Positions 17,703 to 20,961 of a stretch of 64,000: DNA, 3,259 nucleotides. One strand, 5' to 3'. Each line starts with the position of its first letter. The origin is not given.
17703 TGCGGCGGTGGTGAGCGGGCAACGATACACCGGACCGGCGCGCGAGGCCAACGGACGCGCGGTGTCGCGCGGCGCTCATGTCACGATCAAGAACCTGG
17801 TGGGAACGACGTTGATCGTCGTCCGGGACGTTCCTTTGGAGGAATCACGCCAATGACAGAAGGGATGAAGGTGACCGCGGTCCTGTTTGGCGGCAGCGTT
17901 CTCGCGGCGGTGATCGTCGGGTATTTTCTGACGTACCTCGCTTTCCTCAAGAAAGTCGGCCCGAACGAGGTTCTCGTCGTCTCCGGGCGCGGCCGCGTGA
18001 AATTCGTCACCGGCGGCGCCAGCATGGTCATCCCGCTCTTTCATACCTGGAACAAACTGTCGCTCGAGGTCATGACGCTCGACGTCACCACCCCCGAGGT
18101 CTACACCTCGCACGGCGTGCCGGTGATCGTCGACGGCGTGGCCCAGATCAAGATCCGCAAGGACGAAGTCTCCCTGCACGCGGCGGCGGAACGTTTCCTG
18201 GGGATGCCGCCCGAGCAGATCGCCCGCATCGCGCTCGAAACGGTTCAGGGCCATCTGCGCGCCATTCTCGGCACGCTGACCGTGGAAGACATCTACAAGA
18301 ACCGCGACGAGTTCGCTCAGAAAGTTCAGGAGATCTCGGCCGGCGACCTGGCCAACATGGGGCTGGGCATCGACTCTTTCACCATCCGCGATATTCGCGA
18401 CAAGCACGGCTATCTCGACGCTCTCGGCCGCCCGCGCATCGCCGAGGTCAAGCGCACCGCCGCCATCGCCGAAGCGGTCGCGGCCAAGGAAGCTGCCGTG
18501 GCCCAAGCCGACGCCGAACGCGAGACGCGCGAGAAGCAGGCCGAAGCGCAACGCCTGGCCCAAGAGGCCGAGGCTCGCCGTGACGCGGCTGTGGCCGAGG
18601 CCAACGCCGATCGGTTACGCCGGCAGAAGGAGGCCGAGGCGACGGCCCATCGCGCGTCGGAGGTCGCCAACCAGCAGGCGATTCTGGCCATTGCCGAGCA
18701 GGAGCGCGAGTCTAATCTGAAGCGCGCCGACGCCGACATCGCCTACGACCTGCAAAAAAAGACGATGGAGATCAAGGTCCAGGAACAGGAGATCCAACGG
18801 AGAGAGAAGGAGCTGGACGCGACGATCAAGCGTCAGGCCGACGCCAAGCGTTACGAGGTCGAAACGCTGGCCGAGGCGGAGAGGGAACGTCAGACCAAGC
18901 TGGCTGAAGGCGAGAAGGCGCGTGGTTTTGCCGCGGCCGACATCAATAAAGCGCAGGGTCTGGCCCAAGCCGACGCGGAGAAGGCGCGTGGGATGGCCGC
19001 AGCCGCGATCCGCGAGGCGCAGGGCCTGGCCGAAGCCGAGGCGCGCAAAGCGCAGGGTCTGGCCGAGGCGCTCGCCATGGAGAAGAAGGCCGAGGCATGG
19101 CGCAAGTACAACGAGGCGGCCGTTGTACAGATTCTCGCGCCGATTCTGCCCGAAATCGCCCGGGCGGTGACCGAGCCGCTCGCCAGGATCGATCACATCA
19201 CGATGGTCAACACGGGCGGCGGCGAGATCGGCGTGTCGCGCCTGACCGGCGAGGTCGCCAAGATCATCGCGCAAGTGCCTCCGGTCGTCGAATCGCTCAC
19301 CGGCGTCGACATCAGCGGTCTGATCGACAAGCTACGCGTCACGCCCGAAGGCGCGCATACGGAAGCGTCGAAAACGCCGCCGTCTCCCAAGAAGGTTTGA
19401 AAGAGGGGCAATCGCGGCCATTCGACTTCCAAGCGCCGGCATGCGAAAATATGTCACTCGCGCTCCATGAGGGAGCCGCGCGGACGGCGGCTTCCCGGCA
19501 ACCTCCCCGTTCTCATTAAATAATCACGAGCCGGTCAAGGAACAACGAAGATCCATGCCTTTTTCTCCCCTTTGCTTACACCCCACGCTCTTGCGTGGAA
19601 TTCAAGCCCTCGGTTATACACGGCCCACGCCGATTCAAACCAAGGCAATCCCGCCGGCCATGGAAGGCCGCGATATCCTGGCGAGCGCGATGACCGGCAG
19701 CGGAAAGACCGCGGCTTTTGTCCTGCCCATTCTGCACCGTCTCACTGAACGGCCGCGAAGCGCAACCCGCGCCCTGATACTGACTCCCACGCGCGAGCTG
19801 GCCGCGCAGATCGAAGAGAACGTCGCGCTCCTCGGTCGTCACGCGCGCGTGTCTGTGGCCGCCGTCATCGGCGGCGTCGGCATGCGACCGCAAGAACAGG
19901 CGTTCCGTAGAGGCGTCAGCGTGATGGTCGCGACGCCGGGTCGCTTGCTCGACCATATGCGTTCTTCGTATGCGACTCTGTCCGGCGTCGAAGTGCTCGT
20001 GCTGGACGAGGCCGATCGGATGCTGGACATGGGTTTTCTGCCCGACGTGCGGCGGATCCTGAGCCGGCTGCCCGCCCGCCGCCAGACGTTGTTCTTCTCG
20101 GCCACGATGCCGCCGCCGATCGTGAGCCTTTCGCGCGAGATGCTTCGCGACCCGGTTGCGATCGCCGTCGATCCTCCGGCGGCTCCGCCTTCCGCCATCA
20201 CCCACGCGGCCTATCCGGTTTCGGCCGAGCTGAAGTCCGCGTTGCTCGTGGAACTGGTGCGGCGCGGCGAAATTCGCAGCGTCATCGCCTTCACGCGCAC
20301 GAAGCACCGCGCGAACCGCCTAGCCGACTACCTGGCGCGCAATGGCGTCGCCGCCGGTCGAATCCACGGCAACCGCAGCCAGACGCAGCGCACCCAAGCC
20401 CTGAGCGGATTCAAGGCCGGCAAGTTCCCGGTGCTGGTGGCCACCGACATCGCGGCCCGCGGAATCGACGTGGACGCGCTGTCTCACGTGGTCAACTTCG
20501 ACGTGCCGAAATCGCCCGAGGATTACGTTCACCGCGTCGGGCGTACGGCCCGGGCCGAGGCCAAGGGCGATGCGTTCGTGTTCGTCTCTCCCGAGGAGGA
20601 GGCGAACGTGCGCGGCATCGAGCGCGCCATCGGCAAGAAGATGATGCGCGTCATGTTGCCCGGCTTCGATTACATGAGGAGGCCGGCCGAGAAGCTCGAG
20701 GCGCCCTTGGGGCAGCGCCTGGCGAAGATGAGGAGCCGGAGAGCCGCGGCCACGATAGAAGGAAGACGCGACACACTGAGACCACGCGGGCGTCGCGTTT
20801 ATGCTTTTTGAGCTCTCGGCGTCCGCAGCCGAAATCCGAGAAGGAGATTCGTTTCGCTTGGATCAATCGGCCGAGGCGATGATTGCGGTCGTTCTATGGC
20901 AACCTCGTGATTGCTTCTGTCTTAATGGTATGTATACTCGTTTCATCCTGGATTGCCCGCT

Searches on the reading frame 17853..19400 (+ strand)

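Call 10: search_protein_families(library=pfam, proteins=[window:17853-19400:+], max_evalue=0.001)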
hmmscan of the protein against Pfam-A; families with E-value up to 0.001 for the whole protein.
window:17853-19400:+ (515 aa): 2 families
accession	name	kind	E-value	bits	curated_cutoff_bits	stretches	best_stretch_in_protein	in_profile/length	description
PF01145.31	Band_7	-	2.5e-23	83.4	23.6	1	34-209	2-173/176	SPFH domain / Band 7 family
PF15975.10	Flot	-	2.9e-08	34.3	27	1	393-460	11-82/124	Flotillin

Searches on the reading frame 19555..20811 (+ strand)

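Call 10: search_protein_families(library=pfam, proteins=[window:19555-20811:+], max_evalue=0.001)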
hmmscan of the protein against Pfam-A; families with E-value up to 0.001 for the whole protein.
window:19555-20811:+ (418 aa): 4 families
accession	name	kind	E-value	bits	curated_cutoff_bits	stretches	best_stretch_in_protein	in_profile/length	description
PF00270.35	DEAD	-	5.1e-49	166.6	26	1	25-187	1-162/167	DEAD/DEAH box helicase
PF00271.37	Helicase_C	-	5.2e-31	107.6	23.5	1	228-334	3-109/110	Helicase conserved C-terminal domain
PF04851.21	ResIII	-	3.8e-07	30.6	22.5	1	39-185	24-162/164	Type III restriction enzyme, res subunit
PF13245.12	AAA_19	-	0.00015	22.4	25.1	0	28-177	1-118/134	AAA domain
